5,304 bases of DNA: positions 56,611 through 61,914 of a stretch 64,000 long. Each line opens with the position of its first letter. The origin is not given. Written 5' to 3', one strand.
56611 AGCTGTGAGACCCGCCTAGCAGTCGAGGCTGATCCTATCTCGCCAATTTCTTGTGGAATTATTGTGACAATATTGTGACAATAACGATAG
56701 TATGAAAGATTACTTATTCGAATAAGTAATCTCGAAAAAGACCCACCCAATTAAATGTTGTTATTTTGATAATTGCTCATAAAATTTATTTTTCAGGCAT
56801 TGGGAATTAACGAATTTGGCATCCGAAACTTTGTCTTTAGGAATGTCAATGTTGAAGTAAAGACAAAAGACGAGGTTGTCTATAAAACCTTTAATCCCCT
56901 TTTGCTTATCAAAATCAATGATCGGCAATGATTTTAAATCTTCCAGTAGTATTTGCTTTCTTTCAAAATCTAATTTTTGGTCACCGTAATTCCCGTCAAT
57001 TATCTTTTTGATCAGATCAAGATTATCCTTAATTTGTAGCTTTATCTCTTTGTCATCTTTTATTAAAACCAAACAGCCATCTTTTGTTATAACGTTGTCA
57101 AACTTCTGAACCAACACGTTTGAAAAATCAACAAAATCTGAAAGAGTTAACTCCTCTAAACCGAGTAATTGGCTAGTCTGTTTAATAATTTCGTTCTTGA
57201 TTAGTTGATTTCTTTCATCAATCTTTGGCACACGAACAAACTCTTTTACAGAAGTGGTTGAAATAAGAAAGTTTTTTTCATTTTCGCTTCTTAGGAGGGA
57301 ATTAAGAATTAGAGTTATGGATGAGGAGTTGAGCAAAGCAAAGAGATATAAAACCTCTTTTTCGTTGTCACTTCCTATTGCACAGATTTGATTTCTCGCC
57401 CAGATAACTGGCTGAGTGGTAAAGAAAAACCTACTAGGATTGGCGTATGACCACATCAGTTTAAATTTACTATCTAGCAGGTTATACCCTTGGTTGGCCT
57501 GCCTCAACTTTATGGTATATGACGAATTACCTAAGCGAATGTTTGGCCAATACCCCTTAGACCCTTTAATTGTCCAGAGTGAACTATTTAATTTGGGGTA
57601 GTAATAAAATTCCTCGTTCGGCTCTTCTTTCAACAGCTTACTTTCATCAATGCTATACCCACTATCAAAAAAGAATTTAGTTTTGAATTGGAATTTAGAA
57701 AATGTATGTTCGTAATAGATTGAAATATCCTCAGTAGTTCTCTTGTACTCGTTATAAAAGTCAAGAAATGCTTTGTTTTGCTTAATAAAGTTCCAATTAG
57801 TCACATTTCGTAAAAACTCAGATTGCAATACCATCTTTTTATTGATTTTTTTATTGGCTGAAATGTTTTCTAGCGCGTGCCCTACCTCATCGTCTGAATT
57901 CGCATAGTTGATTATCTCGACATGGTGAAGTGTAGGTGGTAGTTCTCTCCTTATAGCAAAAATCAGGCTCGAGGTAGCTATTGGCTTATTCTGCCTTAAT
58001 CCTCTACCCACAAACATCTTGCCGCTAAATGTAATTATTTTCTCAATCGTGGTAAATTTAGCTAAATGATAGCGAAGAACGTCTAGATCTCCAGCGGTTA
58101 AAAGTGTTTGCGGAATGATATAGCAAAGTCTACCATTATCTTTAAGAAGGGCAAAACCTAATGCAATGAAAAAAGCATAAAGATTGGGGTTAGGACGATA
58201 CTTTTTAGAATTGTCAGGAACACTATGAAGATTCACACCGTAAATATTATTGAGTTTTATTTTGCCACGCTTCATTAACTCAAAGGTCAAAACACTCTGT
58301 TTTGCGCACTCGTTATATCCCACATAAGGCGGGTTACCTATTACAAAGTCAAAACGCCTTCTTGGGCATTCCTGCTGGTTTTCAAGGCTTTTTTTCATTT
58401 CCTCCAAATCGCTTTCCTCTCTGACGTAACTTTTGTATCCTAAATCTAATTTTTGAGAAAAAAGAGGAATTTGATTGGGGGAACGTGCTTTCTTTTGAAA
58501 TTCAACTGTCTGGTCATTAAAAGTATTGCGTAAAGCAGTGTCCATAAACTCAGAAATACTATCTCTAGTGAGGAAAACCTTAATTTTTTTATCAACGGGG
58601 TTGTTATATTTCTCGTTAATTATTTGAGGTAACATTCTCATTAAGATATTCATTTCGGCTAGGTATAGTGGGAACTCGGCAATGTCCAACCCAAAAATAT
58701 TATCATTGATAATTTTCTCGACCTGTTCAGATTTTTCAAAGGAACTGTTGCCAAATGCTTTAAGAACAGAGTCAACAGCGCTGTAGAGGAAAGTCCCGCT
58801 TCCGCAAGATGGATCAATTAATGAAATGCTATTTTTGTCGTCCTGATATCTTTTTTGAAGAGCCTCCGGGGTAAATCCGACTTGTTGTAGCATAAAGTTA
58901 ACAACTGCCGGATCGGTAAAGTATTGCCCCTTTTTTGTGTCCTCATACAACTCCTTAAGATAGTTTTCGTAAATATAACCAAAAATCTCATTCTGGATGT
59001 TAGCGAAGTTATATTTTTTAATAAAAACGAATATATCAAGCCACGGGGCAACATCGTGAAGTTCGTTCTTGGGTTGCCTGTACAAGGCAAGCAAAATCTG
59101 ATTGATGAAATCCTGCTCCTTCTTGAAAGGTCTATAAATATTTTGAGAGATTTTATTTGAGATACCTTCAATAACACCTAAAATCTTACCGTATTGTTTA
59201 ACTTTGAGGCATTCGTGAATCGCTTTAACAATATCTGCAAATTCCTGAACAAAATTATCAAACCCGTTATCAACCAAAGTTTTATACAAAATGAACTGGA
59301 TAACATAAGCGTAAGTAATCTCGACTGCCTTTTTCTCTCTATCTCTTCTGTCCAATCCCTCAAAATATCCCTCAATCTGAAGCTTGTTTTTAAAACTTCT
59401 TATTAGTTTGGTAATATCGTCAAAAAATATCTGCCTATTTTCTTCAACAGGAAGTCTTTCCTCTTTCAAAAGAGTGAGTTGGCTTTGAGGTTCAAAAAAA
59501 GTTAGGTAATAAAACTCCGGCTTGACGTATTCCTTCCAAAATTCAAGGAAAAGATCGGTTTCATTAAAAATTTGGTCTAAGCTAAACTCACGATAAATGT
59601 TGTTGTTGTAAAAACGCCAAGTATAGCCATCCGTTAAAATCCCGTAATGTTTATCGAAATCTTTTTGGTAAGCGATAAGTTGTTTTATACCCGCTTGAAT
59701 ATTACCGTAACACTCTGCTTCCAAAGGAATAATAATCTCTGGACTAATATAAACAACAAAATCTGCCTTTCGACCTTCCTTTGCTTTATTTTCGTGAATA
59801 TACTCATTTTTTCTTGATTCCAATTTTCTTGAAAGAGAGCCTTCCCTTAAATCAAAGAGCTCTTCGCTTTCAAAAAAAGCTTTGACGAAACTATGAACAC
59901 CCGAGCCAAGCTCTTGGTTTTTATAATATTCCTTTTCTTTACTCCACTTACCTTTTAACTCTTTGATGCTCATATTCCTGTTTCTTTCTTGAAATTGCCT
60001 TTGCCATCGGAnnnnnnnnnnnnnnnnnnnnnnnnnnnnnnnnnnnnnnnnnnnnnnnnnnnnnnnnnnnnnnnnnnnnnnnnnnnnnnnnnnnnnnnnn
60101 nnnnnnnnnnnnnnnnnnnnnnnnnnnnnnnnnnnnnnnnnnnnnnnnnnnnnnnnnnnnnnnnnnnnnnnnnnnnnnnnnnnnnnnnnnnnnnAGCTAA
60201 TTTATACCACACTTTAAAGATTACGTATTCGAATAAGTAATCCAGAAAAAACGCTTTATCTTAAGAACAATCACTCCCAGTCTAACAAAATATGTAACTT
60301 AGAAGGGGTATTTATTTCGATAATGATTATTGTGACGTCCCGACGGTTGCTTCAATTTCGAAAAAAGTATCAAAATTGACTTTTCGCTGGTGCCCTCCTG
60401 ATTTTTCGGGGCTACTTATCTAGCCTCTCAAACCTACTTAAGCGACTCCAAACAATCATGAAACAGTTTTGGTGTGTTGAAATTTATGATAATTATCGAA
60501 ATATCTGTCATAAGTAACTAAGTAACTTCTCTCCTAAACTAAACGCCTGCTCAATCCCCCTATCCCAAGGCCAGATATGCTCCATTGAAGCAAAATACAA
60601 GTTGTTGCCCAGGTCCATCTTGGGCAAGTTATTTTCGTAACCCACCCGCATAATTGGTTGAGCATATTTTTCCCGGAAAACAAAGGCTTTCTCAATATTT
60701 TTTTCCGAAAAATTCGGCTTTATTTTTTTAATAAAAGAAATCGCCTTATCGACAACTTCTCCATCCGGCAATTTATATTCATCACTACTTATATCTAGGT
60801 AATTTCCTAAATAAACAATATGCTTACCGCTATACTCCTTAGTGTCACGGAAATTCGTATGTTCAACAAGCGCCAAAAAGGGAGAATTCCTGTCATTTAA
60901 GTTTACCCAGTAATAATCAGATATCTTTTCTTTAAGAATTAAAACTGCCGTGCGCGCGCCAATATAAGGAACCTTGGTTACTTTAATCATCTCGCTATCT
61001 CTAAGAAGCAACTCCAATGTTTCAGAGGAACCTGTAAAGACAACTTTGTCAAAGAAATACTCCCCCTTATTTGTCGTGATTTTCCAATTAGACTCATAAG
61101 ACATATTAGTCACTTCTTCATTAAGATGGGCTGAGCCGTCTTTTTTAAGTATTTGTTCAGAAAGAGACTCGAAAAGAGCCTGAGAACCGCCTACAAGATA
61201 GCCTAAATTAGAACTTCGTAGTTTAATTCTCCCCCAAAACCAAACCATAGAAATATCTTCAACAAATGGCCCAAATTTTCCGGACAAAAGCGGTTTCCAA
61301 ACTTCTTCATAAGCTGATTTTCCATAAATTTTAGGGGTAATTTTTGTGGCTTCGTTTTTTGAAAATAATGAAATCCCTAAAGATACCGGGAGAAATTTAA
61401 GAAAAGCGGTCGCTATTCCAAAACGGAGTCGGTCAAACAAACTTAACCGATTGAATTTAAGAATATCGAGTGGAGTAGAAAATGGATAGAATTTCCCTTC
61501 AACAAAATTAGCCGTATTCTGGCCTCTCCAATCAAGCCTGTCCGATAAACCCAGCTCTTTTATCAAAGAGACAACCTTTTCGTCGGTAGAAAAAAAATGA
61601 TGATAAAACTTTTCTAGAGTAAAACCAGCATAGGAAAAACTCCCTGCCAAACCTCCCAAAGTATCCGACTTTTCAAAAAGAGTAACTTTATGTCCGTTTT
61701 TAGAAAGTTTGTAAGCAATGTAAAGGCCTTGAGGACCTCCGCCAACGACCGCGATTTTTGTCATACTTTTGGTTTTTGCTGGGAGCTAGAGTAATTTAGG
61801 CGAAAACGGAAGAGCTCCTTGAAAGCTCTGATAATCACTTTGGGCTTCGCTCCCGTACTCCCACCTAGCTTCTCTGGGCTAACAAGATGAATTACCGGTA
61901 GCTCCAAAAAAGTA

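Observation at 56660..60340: Palindrome-bounded cassette (AbrB-fold regulator plus MmeI-like fused RM enzyme) interrupting a glycan-biosynthesis locus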

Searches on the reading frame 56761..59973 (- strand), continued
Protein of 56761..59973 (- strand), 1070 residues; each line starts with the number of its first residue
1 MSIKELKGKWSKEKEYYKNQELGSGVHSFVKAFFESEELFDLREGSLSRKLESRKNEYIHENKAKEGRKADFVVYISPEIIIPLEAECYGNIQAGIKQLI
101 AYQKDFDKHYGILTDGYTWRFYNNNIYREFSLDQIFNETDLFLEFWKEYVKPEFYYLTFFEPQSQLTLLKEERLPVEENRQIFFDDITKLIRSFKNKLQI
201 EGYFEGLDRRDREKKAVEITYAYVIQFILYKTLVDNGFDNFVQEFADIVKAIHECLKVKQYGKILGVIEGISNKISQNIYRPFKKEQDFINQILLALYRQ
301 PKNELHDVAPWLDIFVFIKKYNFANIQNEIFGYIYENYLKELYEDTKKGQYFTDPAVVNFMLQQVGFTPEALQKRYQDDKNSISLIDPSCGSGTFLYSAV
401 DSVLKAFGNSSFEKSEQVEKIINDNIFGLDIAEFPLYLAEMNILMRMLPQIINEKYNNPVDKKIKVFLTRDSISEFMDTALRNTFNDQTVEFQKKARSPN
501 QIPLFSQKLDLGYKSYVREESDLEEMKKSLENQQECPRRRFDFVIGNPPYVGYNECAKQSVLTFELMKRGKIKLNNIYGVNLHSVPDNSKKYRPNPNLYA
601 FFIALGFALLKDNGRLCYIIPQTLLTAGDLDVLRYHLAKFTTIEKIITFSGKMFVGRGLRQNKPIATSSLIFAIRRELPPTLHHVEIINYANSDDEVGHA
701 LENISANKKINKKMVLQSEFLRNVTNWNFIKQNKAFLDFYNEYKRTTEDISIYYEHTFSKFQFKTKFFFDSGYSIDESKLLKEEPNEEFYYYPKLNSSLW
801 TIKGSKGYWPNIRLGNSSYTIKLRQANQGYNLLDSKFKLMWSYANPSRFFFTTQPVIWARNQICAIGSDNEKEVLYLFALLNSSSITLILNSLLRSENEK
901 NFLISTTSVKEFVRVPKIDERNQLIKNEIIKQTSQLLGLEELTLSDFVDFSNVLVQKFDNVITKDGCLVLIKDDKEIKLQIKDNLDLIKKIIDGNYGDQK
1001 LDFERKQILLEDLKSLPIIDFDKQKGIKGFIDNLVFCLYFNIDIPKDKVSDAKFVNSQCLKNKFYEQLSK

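Call 56: search_solved_structures(query=A1, max_evalue=0.01)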
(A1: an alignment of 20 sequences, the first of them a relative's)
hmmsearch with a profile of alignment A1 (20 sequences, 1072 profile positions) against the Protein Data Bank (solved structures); distinct sequences matched with E-value up to 0.01: 10.
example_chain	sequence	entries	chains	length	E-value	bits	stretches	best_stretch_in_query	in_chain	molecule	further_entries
9ewz_C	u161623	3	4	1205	4.1e-07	31.6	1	380-447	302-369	Adenine-specific methyltransferase BrxX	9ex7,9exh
8zek_A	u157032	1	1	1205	4.4e-07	31.5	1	380-447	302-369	site-specific DNA-methyltransferase (adenine-specific)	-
8c45_A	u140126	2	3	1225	2.8e-05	25.5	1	380-447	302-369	site-specific DNA-methyltransferase (adenine-specific)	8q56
1g38_A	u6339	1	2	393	7e-05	24.2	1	541-640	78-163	MODIFICATION METHYLASE TAQI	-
2ibs_A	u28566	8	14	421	8e-05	24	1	541-640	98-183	Modification methylase TaqI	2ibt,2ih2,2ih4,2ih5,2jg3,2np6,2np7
1aqj_A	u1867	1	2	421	8e-05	24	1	541-640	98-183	ADENINE-N6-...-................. TAQI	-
1aqi_A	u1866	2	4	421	8e-05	24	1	541-640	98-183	ADENINE-N6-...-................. TAQI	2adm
7vru_A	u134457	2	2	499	0.00046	21.5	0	603-693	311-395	Site-specific DNA-methyltransferase (adenine-specific)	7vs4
2okc_A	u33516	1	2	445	0.0013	20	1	294-446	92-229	Type I restriction enzyme StySJI M protein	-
2f8l_A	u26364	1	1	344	0.0026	19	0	365-405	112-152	hypothetical protein lmo1582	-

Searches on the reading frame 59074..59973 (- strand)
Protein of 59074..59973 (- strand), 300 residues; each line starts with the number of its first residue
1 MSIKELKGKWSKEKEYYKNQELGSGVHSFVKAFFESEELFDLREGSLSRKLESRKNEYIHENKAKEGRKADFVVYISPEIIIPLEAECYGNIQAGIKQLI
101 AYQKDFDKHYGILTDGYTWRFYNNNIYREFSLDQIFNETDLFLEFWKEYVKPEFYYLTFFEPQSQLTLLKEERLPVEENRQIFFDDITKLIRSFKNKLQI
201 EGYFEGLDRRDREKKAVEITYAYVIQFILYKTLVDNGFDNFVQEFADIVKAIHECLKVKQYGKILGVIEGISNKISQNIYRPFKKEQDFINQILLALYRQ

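Call 72: predict_structure(alignment_id=A2)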
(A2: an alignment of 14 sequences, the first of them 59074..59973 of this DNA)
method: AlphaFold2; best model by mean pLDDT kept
length: 300 residues; sequences in the alignment: 14
mean_pLDDT: 61.6   pTM: 0.50
mean pLDDT of the five models: 61.6, 58.9, 57.2, 51.6, 43.3
residues with pLDDT >= 90: 26; 70-90: 84; 50-70: 89; < 50: 101
segments of 3 or more residues with pLDDT < 50: 21-23, 64-67, 152-188, 190-203, 228-238, 274-300
pLDDT, mean of each block of 10 residues (from residue 1): 90 75 69 91 88 89 53 81 77 67 58 80 68 89 76 34 25 39 48 42 56 54 49 46 60 60 55 45 43 43
secondary structure, 60 per line:
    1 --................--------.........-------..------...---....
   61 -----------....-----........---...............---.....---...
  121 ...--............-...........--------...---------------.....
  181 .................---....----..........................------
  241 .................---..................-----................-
elements in order: H3-18 H27-35 E57-60 E72-75 E81-88 H92-106 E110-114 E118-123 E126-131 H132-137 H139-149 H176-197 H201-204 H209-234 H241-257 H261-278 H284-299

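Call 91: fold_search(model_id=the predicted structure, library=pdb)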
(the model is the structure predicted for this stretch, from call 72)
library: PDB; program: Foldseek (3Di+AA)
matches with E <= 10: 284; with E <= 0.001: 0
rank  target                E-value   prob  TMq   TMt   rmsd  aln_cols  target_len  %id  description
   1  7lvv_B                2.3e-02  0.69  0.30  0.11  15.5       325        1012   14  cryoEM structure DrdV-DNA complex (released 2021-03-17)
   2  7lo5_D                3.2e-02  0.63  0.29  0.11  15.9       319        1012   15  cryoEM structure DrdV-DNA complex (released 2021-03-17)
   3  7lo5_B                3.4e-02  0.54  0.23  0.09  14.4       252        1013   11  cryoEM structure DrdV-DNA complex (released 2021-03-17)
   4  7lo5_C                4.1e-02  0.60  0.31  0.11  15.2       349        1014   12  cryoEM structure DrdV-DNA complex (released 2021-03-17)
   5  7lvv_A                5.4e-02  0.51  0.29  0.10  15.7       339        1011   14  cryoEM structure DrdV-DNA complex (released 2021-03-17)
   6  4r5q                  1.8e-01  0.21  0.13  0.17  14.7       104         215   18  Crystal structure and nuclease activity of the CRISPR-associated Cas4 protein Pcal_0546 from Pyrobaculum calidifontis co (released 2014-09-17)
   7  7lo5_A                2.1e-01  0.38  0.34  0.12  15.2       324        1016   12  cryoEM structure DrdV-DNA complex (released 2021-03-17)
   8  8v55_C                2.6e-01  0.35  0.12  0.09   5.5        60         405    8  Human mitochondrial DNA polymerase gamma bound to a replication fork in an open conformation (released 2024-07-10)
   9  5c52_C                3.3e-01  0.38  0.12  0.10   6.0        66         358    9  Probing the Structural and Molecular Basis of Nucleotide Selectivity by Human Mitochondrial DNA Polymerase gamma (released 2016-05-11)
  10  9ic1_C                3.5e-01  0.38  0.12  0.10   5.5        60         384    8  Chimeric mitochondrial DNA polymerase gamma ternary complex (hAmB) in replication conformer (released 2025-06-04)
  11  9ic1_B                3.7e-01  0.41  0.11  0.09   5.3        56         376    9  Chimeric mitochondrial DNA polymerase gamma ternary complex (hAmB) in replication conformer (released 2025-06-04)
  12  9ggb_B                3.7e-01  0.35  0.12  0.10   6.2        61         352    8  Structure of the G848S mutant of human mitochondrial DNA polymerase gamma in complex with PZL-A (released 2025-04-16)
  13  2gk4_B                3.9e-01  0.63  0.18  0.23   4.0        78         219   12  The Crystal Structure of the DNA/Pantothenate Metabolism Flavoprotein from Streptococcus pneumoniae (released 2006-05-02)
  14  9ggb_C                4.2e-01  0.38  0.11  0.10   5.4        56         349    5  Structure of the G848S mutant of human mitochondrial DNA polymerase gamma in complex with PZL-A (released 2025-04-16)
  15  9gge_C                4.2e-01  0.38  0.11  0.10   5.5        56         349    5  Structure of the A467T mutant of human mitochondrial DNA polymerase gamma (released 2025-04-16)
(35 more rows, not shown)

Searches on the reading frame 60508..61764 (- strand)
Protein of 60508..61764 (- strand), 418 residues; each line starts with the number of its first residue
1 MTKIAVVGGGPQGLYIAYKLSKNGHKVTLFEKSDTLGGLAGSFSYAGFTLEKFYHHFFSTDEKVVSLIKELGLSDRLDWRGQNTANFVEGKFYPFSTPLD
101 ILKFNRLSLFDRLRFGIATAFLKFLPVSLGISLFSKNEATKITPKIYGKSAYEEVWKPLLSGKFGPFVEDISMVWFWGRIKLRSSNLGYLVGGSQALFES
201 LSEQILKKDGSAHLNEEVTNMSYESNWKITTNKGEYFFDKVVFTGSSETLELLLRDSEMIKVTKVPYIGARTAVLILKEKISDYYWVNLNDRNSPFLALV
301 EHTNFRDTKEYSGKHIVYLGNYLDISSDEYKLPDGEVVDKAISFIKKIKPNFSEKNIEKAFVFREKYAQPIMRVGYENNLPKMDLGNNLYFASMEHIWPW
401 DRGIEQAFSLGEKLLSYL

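Call 70: search_protein_families(library=pfam, proteins=[window:60508-61764:-], max_evalue=0.001)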
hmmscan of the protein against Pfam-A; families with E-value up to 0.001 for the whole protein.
window:60508-61764:- (418 aa): 8 families
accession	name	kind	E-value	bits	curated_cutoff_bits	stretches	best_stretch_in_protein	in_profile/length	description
PF01593.30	Amino_oxidase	-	5.9e-25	88.9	19.8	1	13-409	3-433/443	Flavin containing amine oxidoreductase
PF13450.12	NAD_binding_8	-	1.4e-14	54.6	21.9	1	6-71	1-68/68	NAD(P)-binding Rossmann-like domain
PF01266.30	DAO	-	2.2e-10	41.1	27.9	1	3-38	1-36/353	FAD dependent oxidoreductase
PF03486.20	HI0933_like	-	1.4e-06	28.4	50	1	3-37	2-36/244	HI0933-like protein Rossmann domain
PF12831.13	FAD_oxidored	-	1.2e-05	25.3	27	1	4-42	2-40/416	FAD dependent oxidoreductase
PF07992.20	Pyr_redox_2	-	6.4e-05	22.9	26.1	1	3-62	2-54/291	Pyridine nucleotide-disulphide oxidoreductase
PF00070.33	Pyr_redox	-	8e-05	23.5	22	1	3-37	1-35/82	Pyridine nucleotide-disulphide oxidoreductase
PF01946.23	Thi4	-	0.00018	21.3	26.2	1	3-40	19-57/235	Thi4 family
